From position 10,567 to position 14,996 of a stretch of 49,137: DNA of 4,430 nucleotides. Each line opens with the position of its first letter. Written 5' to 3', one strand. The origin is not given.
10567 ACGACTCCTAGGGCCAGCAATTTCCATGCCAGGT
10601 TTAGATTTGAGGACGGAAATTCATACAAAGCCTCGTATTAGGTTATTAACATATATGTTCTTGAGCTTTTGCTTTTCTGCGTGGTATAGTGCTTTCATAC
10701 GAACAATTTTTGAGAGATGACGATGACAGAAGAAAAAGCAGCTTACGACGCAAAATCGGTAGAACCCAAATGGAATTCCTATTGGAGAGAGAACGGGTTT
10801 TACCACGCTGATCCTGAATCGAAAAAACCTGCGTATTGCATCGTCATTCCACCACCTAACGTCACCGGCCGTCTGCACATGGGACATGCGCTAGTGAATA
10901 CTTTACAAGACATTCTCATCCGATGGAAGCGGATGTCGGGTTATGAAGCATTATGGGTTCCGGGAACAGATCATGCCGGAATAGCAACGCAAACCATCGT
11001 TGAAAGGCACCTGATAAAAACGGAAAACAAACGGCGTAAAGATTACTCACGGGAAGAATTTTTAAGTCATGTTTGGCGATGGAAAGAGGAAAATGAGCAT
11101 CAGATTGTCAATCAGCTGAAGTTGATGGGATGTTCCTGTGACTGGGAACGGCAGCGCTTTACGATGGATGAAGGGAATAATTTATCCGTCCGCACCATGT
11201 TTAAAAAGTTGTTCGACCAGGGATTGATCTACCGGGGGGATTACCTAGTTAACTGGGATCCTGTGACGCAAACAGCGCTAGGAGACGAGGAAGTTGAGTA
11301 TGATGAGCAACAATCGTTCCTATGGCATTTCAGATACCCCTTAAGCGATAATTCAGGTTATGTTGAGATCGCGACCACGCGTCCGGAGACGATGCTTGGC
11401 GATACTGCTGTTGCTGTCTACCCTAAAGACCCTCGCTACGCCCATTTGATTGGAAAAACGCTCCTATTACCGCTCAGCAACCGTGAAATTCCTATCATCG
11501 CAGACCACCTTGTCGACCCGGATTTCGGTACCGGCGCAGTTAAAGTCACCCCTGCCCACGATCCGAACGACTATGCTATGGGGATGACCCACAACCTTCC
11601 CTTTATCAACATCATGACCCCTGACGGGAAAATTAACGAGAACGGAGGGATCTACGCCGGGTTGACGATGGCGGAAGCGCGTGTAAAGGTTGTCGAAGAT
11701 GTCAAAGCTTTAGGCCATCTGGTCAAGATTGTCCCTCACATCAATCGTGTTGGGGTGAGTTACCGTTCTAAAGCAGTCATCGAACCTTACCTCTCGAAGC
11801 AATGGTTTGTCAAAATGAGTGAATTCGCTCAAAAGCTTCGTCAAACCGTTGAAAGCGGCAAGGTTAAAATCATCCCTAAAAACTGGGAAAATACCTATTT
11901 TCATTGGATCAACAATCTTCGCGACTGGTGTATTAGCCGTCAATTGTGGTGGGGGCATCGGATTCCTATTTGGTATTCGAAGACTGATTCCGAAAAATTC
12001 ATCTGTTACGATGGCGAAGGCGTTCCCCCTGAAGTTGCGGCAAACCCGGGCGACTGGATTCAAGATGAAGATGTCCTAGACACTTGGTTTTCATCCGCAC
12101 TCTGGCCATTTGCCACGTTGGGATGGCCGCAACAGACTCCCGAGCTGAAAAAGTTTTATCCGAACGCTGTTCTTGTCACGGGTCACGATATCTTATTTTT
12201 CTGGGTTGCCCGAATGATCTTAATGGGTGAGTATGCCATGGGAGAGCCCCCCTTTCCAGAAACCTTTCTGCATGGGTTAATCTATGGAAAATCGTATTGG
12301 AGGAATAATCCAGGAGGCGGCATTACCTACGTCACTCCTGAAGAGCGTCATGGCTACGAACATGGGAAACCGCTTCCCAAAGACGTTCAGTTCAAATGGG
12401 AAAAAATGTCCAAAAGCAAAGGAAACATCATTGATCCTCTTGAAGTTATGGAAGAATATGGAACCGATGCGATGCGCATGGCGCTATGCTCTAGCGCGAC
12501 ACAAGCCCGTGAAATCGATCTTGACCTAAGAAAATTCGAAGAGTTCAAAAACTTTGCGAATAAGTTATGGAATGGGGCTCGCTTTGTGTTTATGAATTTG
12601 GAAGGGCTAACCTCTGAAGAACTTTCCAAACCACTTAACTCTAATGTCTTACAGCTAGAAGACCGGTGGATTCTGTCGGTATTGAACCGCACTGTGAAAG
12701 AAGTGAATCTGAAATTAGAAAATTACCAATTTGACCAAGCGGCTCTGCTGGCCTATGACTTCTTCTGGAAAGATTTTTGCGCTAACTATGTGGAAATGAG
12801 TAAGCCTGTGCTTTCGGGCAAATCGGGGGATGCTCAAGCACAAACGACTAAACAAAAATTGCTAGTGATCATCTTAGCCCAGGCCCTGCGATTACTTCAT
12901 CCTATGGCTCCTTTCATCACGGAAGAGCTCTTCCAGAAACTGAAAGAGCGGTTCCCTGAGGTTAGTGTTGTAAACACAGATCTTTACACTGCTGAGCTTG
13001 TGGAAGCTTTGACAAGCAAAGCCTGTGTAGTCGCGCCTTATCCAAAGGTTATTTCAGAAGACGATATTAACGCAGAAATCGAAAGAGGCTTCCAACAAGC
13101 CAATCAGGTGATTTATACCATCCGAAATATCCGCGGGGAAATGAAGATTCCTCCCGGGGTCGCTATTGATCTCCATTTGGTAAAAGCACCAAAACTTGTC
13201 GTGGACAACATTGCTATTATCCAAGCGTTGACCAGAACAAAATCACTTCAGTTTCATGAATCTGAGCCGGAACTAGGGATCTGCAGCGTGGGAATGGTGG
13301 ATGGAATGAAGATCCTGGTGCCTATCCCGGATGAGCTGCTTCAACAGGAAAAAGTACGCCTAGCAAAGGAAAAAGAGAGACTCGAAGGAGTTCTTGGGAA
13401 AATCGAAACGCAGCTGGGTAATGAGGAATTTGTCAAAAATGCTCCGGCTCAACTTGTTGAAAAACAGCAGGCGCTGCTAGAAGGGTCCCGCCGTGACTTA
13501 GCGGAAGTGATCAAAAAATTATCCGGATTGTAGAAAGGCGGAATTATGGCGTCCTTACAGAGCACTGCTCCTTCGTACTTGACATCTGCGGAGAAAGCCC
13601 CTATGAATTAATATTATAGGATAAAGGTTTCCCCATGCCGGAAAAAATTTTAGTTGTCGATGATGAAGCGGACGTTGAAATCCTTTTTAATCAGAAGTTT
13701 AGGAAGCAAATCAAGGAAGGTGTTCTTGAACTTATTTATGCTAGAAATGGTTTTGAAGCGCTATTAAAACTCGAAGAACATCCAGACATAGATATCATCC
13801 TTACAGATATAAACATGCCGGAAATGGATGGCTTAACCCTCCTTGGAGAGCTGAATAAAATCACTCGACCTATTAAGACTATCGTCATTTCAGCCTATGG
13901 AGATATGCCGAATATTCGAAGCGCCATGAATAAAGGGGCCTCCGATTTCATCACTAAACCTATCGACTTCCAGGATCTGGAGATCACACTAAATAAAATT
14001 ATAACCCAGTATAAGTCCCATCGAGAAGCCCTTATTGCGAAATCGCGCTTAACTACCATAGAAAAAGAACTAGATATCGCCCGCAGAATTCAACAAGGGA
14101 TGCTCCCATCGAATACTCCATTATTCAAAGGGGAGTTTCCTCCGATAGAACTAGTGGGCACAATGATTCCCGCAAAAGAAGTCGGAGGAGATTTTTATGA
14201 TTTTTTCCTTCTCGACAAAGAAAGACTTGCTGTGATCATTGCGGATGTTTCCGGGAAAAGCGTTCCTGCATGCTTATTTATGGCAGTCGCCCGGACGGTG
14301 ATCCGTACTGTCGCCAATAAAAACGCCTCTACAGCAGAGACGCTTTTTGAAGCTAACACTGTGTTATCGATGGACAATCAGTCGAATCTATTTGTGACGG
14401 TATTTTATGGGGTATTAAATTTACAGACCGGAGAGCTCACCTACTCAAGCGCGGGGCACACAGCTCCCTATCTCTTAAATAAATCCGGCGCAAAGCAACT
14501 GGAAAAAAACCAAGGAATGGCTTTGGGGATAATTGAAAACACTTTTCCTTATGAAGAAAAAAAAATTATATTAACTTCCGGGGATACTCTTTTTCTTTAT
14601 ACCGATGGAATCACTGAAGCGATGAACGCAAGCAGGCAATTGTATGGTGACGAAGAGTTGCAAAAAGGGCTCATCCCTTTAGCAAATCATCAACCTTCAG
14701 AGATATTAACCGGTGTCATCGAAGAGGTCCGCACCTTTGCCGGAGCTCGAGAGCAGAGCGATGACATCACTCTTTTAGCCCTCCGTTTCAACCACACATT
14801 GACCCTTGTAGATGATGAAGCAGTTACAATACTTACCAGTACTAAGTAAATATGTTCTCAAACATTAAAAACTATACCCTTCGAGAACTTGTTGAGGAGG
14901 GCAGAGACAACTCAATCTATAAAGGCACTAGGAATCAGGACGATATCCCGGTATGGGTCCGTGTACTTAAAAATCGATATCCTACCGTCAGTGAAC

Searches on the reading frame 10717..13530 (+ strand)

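Call 16: search_protein_families(library=pfam, proteins=[window:10717-13530:+], max_evalue=0.001)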
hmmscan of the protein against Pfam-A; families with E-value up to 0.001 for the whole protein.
window:10717-13530:+ (938 aa): 6 families
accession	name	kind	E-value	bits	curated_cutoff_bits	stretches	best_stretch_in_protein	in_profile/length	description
PF00133.28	tRNA-synt_1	-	3e-131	438.4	22.7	2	19-523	2-369/414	tRNA synthetases class I (I, L, M and V)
PF08264.19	Anticodon_1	-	5.2e-36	124.2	25.1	1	649-815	1-142/148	Anticodon-binding domain of tRNA ligase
PF09334.17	tRNA-synt_1g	-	2.8e-24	86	20.1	3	45-194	6-136/391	tRNA synthetases class I (M)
PF13603.12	tRNA-synt_1_2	-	1.9e-09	37.7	25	1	246-305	86-145/185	Leucyl-tRNA synthetase, editing domain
PF10458.14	Val_tRNA-synt_C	-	8.2e-06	26.4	25.9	1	875-938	2-65/66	Valyl tRNA synthetase tRNA binding arm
PF01406.26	tRNA-synt_1e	-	0.00012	22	27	0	557-593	247-283/301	tRNA synthetases class I (C) catalytic domain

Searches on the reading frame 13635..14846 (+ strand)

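Call 16: search_protein_families(library=pfam, proteins=[window:13635-14846:+], max_evalue=0.001)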
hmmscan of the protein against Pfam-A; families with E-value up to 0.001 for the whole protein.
window:13635-14846:+ (404 aa): 2 families
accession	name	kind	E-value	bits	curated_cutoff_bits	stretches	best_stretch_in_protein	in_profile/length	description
PF07228.17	SpoIIE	-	2.5e-52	178.1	25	1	195-385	2-191/192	Stage II sporulation protein E (SpoIIE)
PF00072.30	Response_reg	-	5.6e-23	81.7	30.2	1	5-116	1-107/111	Response regulator receiver domain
